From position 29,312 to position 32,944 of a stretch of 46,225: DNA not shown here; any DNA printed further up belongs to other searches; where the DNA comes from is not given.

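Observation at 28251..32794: Non-canonical mutasome: dnaE2 translationally coupled to a catalytically intact dinB, with no imuA/imuB in the window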

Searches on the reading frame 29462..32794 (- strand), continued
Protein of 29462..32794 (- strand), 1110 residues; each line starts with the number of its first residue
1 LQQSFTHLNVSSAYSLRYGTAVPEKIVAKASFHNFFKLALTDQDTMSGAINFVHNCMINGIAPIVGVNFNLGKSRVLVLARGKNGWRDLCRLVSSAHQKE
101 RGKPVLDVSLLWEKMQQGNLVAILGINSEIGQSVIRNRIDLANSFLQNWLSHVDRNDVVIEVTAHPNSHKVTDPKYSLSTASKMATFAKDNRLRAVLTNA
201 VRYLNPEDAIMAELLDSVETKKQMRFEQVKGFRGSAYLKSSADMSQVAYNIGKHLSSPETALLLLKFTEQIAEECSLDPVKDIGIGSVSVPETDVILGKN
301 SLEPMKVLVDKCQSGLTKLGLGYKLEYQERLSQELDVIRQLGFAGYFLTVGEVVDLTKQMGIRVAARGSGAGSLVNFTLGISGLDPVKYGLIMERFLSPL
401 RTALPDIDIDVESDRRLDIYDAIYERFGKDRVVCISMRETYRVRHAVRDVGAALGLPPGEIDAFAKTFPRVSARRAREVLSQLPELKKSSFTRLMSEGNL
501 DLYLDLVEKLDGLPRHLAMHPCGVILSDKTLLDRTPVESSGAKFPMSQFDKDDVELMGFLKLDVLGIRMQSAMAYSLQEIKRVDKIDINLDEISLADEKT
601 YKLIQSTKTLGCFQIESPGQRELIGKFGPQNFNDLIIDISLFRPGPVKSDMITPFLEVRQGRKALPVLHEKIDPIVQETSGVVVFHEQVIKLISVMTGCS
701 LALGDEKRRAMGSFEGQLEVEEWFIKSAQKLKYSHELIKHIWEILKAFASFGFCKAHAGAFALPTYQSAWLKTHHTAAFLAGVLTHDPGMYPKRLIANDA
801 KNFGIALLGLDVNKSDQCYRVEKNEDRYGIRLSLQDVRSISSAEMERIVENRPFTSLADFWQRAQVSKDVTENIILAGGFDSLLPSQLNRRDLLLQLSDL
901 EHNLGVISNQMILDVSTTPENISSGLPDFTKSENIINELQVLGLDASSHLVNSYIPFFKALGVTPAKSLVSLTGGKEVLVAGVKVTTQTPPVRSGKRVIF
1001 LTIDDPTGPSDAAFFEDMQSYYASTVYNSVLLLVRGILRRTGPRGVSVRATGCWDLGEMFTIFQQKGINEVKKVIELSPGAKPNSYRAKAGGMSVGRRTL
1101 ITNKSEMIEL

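Call 51: search_dna_similar(query=window:29462-32794:-, collection=plasmids, mode=protein, max_rows=40, rows=spread, max_evalue=1e-30)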
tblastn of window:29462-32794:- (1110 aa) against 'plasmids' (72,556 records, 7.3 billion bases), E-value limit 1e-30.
Records with a match: 2124; places in all: 2225; records where one place covers at least 80% of the query: 661.
Best place of each record, by identity: <60% 2124.
By first word of the organism name: Klebsiella 343; Escherichia 227; Burkholderia 151; Streptomyces 144; Rhizobium 144; Ralstonia 136; Agrobacterium 128; Enterobacter 93; Yersinia 63; Acinetobacter 58; and 162 more.
By predicted mobility (MOB-suite, as given by PLSDB): non-mobilizable 1419; conjugative 446; mobilizable 259.
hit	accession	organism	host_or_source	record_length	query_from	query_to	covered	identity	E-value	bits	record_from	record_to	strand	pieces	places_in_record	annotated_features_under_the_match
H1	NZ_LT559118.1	Nonomuraea gerenzanensis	-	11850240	1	1079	97%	43.4%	0e+0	936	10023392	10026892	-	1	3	none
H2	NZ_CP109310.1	Streptomyces cyaneofuscatus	-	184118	1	1097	99%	39.8%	0e+0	798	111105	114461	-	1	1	dnaE: DNA polymerase III subunit alpha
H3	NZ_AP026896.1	Aeromonas caviae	Microbe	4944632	5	1036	93%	29.7%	5e-116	404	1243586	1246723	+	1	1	none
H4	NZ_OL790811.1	Proteus mirabilis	-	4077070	5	1036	93%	28.3%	7e-114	398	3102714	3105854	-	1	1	none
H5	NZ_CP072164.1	Rhizobium sp. B21/90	Himalayan blackberry,cell culture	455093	1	1042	94%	27.6%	4e-115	402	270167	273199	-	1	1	error-prone DNA polymerase | DNA polymerase Y family protein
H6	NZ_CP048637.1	Rhizobium oryzihabitans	cell,root,the root of rice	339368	1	1042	94%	27.4%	8e-111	389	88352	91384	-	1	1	error-prone DNA polymerase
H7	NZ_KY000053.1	Agrobacterium tumefaciens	-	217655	1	1042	94%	27.2%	1e-105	374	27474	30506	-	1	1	error-prone DNA polymerase | DNA polymerase Y family protein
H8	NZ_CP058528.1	Agrobacterium tumefaciens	-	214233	1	1042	94%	27.0%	5e-104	369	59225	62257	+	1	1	error-prone DNA polymerase | DNA polymerase Y family protein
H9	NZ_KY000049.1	Rhizobium rhizogenes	-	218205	1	1042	94%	26.9%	8e-104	368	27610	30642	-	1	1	error-prone DNA polymerase | DNA polymerase Y family protein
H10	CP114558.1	Candidatus Manganitrophus sp.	activated carbon metagenome,metagenomic ...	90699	5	1056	95%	26.5%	9e-102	362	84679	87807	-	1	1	error-prone DNA polymerase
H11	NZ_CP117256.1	Rhizobium tumorigenes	Rubus sp.,pure bacterial culture,Aerial ...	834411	5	1042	94%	26.4%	1e-102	364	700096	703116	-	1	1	error-prone DNA polymerase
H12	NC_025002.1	Clostridium botulinum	-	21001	3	1036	93%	26.0%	4e-86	314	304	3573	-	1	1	DNA polymerase III subunit alpha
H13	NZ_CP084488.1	Ensifer adhaerens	cellculture,soil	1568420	196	1042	76%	28.9%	2e-91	331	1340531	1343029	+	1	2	none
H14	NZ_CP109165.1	Streptomyces sp. NBC_01727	-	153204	1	949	85%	24.4%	2e-76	285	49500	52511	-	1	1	dnaE: DNA polymerase III subunit alpha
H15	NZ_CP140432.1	Acinetobacter baumannii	Homo sapiens,Wound/Abscess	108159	8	914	82%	25.1%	8e-66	252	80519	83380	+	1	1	dnaE: DNA polymerase III subunit alpha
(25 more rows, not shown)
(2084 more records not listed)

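Call 52: get_annotated_region(hit=H5, flank=4000)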
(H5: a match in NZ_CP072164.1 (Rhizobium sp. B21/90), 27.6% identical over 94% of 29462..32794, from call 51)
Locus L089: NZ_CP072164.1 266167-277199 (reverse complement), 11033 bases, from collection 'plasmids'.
description: Rhizobium sp. B21/90 plasmid pTiB21_90, complete sequence
organism: Rhizobium sp. B21/90 (NCBI taxid 2819993)
taxonomy: Bacteria; Pseudomonadota; Alphaproteobacteria; Hyphomicrobiales; Rhizobiaceae; Rhizobium; Rhizobium sp. B21/90
host: -; source: Himalayan blackberry,cell culture; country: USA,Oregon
typing (MOB-suite, as given by PLSDB): conjugative; relaxase MOBP,MOBQ; mating-pair formation MPF_T
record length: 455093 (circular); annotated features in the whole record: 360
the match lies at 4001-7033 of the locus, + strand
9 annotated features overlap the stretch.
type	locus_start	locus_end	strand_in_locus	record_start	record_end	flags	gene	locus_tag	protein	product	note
CDS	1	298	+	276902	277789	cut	cysE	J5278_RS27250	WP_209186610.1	serine O-acetyltransferase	GO:0006535 - cysteine biosynthetic process from serine [Evidence IEA]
CDS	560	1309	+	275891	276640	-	-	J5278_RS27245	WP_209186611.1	hypothetical protein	-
CDS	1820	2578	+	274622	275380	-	-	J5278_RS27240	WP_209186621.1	ImuA family protein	-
CDS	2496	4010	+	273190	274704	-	-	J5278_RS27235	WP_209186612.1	DNA polymerase Y family protein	-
CDS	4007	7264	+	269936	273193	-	-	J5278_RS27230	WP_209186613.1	error-prone DNA polymerase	GO:0006260 - DNA replication [Evidence IEA]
CDS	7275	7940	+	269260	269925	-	-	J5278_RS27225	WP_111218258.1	SOS response-associated peptidase family protein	GO:0006974 - DNA damage response [Evidence IEA]; GO:0018142 - protein-DNA covalent cross-linking [Evidence IEA]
CDS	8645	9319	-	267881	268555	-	-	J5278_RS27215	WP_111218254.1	hypothetical protein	-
CDS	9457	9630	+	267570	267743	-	-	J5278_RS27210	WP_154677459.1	hypothetical protein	-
CDS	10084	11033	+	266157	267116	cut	-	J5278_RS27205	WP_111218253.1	hypothetical protein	-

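Call 53: get_annotated_region(hit=H1, flank=6000)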
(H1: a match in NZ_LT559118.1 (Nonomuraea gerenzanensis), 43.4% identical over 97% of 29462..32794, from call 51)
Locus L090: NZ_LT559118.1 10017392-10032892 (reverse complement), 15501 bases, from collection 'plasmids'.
description: Nonomuraea gerenzanensis isolate nono1 plasmid I, complete sequence
organism: Nonomuraea gerenzanensis (NCBI taxid 93944)
taxonomy: Bacteria; Actinomycetota; Actinomycetes; Streptosporangiales; Streptosporangiaceae; Nonomuraea; Nonomuraea gerenzanensis
host: -; source: -; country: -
typing (MOB-suite, as given by PLSDB): non-mobilizable
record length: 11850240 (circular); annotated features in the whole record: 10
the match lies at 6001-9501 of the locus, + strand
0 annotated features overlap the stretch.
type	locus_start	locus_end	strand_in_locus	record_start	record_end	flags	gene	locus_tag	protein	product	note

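Call 54: search_dna_similar(query=L089:4007-7264:+, collection=plasmids, mode=protein, max_rows=60, rows=spread, max_evalue=1e-100)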
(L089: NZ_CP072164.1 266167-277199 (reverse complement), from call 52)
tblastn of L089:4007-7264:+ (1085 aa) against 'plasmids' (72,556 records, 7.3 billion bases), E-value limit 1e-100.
Records with a match: 954; places in all: 1003; records where one place covers at least 80% of the query: 876.
Best place of each record, by identity: >=99% 5; 95-99% 9; 80-90% 16; 60-80% 443; <60% 481.
By first word of the organism name: Burkholderia 150; Rhizobium 147; Ralstonia 135; Agrobacterium 131; Sinorhizobium 54; Shinella 32; Roseomonas 19; Paraburkholderia 19; Cupriavidus 18; Paracoccus 17; and 86 more.
By predicted mobility (MOB-suite, as given by PLSDB): conjugative 427; non-mobilizable 349; mobilizable 178.
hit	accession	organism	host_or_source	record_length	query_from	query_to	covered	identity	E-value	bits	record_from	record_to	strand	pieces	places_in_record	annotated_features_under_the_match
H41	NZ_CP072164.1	Rhizobium sp. B21/90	Himalayan blackberry,cell culture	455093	1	1085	100%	100.0%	0e+0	2121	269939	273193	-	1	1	error-prone DNA polymerase | DNA polymerase Y family protein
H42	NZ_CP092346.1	Rhizobium gallicum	Phaseolus vulgaris,Cell culture,nodule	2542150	1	1085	100%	83.1%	0e+0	1784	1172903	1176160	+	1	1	none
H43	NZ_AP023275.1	Agrobacterium vitis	Vitis vinifera,grapevine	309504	1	1085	100%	77.8%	0e+0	1668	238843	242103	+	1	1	error-prone DNA polymerase | DNA polymerase Y family protein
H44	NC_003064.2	Agrobacterium fabrum str. C58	-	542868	1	1085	100%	77.2%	0e+0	1651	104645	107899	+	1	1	error-prone DNA polymerase | DNA polymerase Y family protein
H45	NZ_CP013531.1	Rhizobium phaseoli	Phaseolus vulgaris,Whole ...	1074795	1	1085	100%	77.0%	0e+0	1665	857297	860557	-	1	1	record has no annotation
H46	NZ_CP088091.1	Rhizobium laguerreae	cell culture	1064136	1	1085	100%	76.9%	0e+0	1668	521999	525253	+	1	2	none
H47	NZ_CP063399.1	Rhizobium sp. SL42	Amphicarpaea bracteata,Whole ...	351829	1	1085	100%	76.7%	0e+0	1650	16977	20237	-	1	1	error-prone DNA polymerase | DNA polymerase Y family protein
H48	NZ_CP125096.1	Agrobacterium fabrum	Raspberry,cell culture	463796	1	1085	100%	76.7%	0e+0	1649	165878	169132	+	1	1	error-prone DNA polymerase | DNA polymerase Y family protein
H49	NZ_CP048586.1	Agrobacterium pusense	walnut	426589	1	1085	100%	76.6%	0e+0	1648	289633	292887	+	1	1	error-prone DNA polymerase | DNA polymerase Y family protein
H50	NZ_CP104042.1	Rhizobium sp. WSM4643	Pisum sativum,Cell culture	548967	1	1085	100%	76.5%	0e+0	1659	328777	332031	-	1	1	error-prone DNA polymerase | DNA polymerase Y family protein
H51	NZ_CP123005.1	Sinorhizobium meliloti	Medicago sativa,cell culture,nodules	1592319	1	1085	100%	76.4%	0e+0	1636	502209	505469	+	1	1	none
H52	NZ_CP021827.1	Sinorhizobium meliloti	Medicago truncatula,Single Cell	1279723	1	1085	100%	76.3%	0e+0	1633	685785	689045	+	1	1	record has no annotation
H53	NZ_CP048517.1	Agrobacterium tumefaciens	walnut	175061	1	1085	100%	76.2%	0e+0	1633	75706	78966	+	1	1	error-prone DNA polymerase | DNA polymerase Y family protein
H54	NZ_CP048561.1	Agrobacterium fabrum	walnut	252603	1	1085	100%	76.1%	0e+0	1634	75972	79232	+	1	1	error-prone DNA polymerase | DNA polymerase Y family protein | hypothetical protein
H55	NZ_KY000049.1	Rhizobium rhizogenes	-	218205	1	1085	100%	76.0%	0e+0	1630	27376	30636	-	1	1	error-prone DNA polymerase | DNA polymerase Y family protein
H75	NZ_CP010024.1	Paraburkholderia fungorum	Microbial isolate culture,White-rot ...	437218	3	1036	95%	47.7%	0e+0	902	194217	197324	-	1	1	error-prone DNA polymerase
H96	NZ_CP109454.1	Streptomyces cellulosae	-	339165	3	1018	94%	36.4%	9e-175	576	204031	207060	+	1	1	error-prone DNA polymerase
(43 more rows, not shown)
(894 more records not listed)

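Call 55: get_annotated_region(hit=H96, flank=5000)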
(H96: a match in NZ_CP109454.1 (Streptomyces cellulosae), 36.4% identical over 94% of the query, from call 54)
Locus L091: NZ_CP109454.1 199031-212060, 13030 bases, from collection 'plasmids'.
description: Streptomyces cellulosae strain NBC 01678 plasmid unnamed1, complete sequence
organism: Streptomyces cellulosae (NCBI taxid 1968)
taxonomy: Bacteria; Actinomycetota; Actinomycetes; Kitasatosporales; Streptomycetaceae; Streptomyces; Streptomyces cellulosae
host: -; source: -; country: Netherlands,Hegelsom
typing (MOB-suite, as given by PLSDB): non-mobilizable
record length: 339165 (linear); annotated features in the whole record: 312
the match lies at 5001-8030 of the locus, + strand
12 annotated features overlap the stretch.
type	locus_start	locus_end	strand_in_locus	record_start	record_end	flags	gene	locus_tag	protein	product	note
CDS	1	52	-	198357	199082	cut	-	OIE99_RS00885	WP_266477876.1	A24 family peptidase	-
CDS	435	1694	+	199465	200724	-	-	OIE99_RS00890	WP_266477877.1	DUF2637 domain-containing protein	-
CDS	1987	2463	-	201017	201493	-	-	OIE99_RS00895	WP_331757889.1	hypothetical protein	-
CDS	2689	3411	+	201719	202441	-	-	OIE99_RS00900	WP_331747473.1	hypothetical protein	-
CDS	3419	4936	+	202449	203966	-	-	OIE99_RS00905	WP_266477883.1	DNA polymerase Y family protein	-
CDS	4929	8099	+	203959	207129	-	-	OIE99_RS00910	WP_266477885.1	error-prone DNA polymerase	GO:0006260 - DNA replication [Evidence IEA]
CDS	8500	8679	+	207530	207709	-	-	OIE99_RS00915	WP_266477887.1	hypothetical protein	-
CDS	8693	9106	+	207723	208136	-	-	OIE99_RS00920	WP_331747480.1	hypothetical protein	-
CDS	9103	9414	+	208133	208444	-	-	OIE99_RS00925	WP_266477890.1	type II toxin-antitoxin system PemK/MazF family toxin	-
CDS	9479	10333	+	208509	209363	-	-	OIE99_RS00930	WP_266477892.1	Ku protein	GO:0006303 - double-strand break repair via nonhomologous end joining [Evidence IEA]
CDS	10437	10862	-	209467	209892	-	-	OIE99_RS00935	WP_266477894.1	hypothetical protein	-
CDS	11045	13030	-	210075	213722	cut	-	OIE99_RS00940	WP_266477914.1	LysM peptidoglycan-binding domain-containing protein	-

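Call 56: get_annotated_region(hit=H75, flank=4000)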
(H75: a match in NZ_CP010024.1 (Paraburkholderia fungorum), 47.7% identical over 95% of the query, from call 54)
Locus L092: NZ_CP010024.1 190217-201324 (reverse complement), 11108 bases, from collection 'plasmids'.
description: Paraburkholderia fungorum strain ATCC BAA-463 plasmid pBIL, complete sequence
organism: Paraburkholderia fungorum (NCBI taxid 134537)
taxonomy: Bacteria; Pseudomonadota; Betaproteobacteria; Burkholderiales; Burkholderiaceae; Paraburkholderia; Paraburkholderia fungorum
host: -; source: Microbial isolate culture,White-rot fungus Phanerochaete chrysosporium; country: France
typing (MOB-suite, as given by PLSDB): non-mobilizable
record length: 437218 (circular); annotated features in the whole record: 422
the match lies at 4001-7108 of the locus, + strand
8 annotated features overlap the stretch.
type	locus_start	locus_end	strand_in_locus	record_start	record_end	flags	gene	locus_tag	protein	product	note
CDS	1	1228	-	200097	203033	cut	-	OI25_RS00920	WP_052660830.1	hypothetical protein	-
CDS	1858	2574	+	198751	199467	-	imuA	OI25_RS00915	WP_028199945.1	translesion DNA synthesis-associated protein ImuA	GO:0051782 - negative regulation of cell division [Evidence IEA]; GO:0009432 - SOS response [Evidence IEA]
CDS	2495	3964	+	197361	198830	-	-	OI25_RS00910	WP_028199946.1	DNA polymerase Y family protein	-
CDS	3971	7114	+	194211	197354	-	-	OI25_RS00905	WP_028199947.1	error-prone DNA polymerase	-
CDS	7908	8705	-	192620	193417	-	-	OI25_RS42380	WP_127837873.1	hypothetical protein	-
CDS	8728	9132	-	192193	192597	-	-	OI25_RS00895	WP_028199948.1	hypothetical protein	-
CDS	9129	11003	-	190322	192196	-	-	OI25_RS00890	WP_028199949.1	hypothetical protein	-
CDS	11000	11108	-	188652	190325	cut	-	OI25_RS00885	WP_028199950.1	hypothetical protein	-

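Call 63: find_encoding_contigs(protein=P0014, flank=4000, max_places=2)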
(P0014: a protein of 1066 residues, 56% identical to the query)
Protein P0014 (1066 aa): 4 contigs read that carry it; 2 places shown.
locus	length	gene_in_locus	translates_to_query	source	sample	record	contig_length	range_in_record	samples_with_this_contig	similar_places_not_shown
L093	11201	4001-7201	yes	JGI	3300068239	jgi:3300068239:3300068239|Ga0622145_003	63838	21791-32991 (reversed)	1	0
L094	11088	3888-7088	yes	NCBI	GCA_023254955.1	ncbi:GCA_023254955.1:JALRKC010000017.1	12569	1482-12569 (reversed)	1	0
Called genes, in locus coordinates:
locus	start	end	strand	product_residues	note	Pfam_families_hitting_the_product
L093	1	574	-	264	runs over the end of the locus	PF04240:Caroten_synth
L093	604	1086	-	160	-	PF04073:tRNA_edit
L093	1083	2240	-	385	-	PF00440:TetR_N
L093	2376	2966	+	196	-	PF04973:NMN_transporter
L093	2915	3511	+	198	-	PF00485:PRK (faint), PF01712:dNK (faint), PF13238:AAA_18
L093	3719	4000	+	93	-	PF20114:DUF6504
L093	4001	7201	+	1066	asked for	PF02811:PHP, PF07733:DNA_pol3_alpha, PF17657:DNA_pol3_finger, PF14579:HHH_6, PF01336:tRNA_anti-codon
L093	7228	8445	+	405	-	PF00817:IMS, PF11798:IMS_HHH, PF21999:IMS_HHH_1 (weak), PF11799:IMS_C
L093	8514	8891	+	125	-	PF11239:DUF3040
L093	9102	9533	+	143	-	PF02381:MraZ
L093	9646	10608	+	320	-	PF01795:Methyltransf_5, PF13649:Methyltransf_25 (faint), PF06962:rRNA_methylase (faint)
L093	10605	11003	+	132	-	-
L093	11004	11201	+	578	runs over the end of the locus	PF03717:PBP_dimer, PF00905:Transpeptidase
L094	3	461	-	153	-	?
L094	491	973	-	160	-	PF04073:tRNA_edit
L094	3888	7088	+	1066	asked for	PF02811:PHP, PF07733:DNA_pol3_alpha, PF17657:DNA_pol3_finger, PF14579:HHH_6, PF01336:tRNA_anti-codon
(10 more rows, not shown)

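Call 64: find_encoding_contigs(protein=P0011, flank=4000, max_places=2)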
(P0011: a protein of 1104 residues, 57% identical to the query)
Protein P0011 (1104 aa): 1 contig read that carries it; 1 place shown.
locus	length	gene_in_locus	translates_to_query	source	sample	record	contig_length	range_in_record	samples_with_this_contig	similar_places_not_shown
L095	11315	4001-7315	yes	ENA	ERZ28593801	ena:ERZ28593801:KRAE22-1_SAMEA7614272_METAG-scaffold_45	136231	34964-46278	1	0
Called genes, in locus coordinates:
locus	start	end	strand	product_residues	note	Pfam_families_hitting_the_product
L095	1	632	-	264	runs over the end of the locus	PF04240:Caroten_synth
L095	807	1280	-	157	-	PF04073:tRNA_edit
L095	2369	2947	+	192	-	PF04973:NMN_transporter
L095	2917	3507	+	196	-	PF00485:PRK (faint), PF13238:AAA_18 (weak)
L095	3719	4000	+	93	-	PF20114:DUF6504 (weak)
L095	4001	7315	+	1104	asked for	PF02811:PHP, PF07733:DNA_pol3_alpha, PF17657:DNA_pol3_finger, PF14579:HHH_6, PF01336:tRNA_anti-codon (weak)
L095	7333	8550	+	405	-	PF00817:IMS, PF11798:IMS_HHH, PF21999:IMS_HHH_1, PF11799:IMS_C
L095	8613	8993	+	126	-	PF11239:DUF3040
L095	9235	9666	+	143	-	PF02381:MraZ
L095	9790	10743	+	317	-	PF01795:Methyltransf_5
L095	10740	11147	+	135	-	-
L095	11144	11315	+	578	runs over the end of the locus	PF03717:PBP_dimer, PF00905:Transpeptidase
